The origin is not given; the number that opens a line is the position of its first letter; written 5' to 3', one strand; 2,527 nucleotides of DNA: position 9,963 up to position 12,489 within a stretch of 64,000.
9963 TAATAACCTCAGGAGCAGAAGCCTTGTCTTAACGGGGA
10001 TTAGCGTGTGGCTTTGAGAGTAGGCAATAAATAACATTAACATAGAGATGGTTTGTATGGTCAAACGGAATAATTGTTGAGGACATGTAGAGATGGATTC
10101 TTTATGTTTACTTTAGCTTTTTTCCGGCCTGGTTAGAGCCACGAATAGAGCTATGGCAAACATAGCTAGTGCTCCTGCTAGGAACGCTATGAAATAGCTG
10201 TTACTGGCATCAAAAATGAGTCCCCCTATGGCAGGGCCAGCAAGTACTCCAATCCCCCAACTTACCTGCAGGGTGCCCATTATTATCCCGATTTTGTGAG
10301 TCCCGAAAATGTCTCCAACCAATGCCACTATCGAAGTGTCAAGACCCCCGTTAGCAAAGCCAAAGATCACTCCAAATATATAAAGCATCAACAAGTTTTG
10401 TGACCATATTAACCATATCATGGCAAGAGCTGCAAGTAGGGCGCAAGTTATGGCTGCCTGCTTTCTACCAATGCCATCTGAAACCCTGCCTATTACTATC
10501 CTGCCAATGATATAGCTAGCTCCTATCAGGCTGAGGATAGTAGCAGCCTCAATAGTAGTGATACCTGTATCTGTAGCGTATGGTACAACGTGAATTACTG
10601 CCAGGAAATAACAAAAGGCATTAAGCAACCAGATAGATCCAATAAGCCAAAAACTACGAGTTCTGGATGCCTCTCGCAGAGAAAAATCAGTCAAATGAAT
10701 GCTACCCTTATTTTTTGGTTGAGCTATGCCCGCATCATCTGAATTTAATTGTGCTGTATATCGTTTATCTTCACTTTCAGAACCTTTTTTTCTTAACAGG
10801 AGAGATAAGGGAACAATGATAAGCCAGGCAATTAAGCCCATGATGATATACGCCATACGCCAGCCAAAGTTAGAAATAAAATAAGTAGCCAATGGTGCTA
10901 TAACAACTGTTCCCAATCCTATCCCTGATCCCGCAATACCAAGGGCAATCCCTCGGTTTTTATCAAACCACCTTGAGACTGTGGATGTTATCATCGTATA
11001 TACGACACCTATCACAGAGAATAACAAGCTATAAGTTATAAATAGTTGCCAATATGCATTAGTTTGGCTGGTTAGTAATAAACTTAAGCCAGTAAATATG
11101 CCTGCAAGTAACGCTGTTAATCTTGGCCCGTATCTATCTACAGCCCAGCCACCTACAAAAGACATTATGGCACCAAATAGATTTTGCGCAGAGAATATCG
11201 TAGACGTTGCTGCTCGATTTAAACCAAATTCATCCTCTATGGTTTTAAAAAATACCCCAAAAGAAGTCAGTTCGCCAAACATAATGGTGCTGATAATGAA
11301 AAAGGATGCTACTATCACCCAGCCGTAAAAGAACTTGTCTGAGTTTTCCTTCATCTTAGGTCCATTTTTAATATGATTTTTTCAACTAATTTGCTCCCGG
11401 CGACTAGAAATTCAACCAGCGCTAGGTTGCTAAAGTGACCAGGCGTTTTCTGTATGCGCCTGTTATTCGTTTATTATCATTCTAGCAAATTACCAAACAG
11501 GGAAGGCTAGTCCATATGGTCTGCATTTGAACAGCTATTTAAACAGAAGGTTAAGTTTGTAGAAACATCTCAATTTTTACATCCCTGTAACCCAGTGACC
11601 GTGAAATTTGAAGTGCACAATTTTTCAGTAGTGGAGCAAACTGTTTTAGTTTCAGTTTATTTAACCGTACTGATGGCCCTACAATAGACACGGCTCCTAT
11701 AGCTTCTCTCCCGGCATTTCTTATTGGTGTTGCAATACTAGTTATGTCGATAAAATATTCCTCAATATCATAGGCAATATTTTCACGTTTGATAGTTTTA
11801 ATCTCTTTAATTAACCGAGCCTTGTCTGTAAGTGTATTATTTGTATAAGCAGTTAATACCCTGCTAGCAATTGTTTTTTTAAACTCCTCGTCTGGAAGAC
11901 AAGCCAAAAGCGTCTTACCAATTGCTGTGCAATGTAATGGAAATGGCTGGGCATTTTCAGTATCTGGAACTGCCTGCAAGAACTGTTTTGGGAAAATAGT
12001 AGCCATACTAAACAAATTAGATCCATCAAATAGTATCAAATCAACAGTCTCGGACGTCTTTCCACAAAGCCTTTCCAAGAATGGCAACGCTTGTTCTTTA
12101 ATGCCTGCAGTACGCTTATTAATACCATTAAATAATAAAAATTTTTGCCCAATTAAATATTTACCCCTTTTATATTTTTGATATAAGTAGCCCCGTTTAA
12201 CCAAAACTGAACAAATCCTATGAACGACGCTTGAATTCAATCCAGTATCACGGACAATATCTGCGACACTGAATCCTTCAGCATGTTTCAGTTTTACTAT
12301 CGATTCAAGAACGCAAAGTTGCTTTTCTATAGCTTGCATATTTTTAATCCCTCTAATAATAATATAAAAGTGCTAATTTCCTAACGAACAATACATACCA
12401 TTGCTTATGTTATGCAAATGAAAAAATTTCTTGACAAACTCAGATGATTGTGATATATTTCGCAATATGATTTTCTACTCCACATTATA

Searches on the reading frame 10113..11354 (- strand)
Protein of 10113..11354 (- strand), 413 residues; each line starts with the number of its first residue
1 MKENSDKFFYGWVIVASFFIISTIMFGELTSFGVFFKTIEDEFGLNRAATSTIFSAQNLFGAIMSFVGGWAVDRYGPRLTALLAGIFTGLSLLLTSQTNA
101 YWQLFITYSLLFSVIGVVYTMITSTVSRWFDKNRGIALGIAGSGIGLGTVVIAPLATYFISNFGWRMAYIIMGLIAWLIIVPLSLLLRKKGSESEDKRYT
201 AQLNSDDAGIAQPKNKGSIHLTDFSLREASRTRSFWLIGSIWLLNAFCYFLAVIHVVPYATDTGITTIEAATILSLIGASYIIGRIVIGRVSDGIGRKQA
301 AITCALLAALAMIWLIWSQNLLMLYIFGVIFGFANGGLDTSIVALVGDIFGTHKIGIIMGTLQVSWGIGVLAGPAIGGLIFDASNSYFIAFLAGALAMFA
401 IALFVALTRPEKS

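Call 40: search_protein_families(library=pfam, max_evalue=0.001, proteins=[window:10113-11354:-])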
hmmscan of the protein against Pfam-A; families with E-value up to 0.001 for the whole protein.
window:10113-11354:- (413 aa): 3 families
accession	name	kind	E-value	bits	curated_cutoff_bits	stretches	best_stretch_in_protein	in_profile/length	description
PF07690.21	MFS_1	-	4.5e-58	197.3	33.4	2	19-293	2-263/347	Major Facilitator Superfamily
PF00083.30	Sugar_tr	-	2.2e-09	37.1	22.3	1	238-406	19-187/452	Sugar (and other) transporter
PF06779.20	MFS_4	-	6.4e-09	36.1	26.3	1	227-403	186-362/364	Uncharacterised MFS-type transporter YbfB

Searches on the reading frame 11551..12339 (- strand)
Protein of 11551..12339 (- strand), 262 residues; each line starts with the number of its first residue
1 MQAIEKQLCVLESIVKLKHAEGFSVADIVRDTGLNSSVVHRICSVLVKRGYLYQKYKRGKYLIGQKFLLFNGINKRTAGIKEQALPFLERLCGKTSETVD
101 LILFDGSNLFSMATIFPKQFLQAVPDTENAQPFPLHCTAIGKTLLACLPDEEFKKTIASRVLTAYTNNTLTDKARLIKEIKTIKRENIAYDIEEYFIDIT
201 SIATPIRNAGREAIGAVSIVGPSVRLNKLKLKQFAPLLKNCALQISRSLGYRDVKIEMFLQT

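Call 40: search_protein_families(library=pfam, max_evalue=0.001, proteins=[window:11551-12339:-])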
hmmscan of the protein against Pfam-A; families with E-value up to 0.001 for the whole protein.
window:11551-12339:- (262 aa): 3 families
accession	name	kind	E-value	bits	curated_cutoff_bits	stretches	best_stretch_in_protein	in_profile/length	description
PF01614.24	IclR_C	-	7.3e-39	133.5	24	1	79-247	8-174/174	Bacterial transcriptional regulator IclR C-terminal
PF09339.16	HTH_IclR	-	2.3e-07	30.9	22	1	19-54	15-50/52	IclR helix-turn-helix domain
PF12802.13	MarR_2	-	0.00027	21.5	27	1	18-54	15-52/61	MarR family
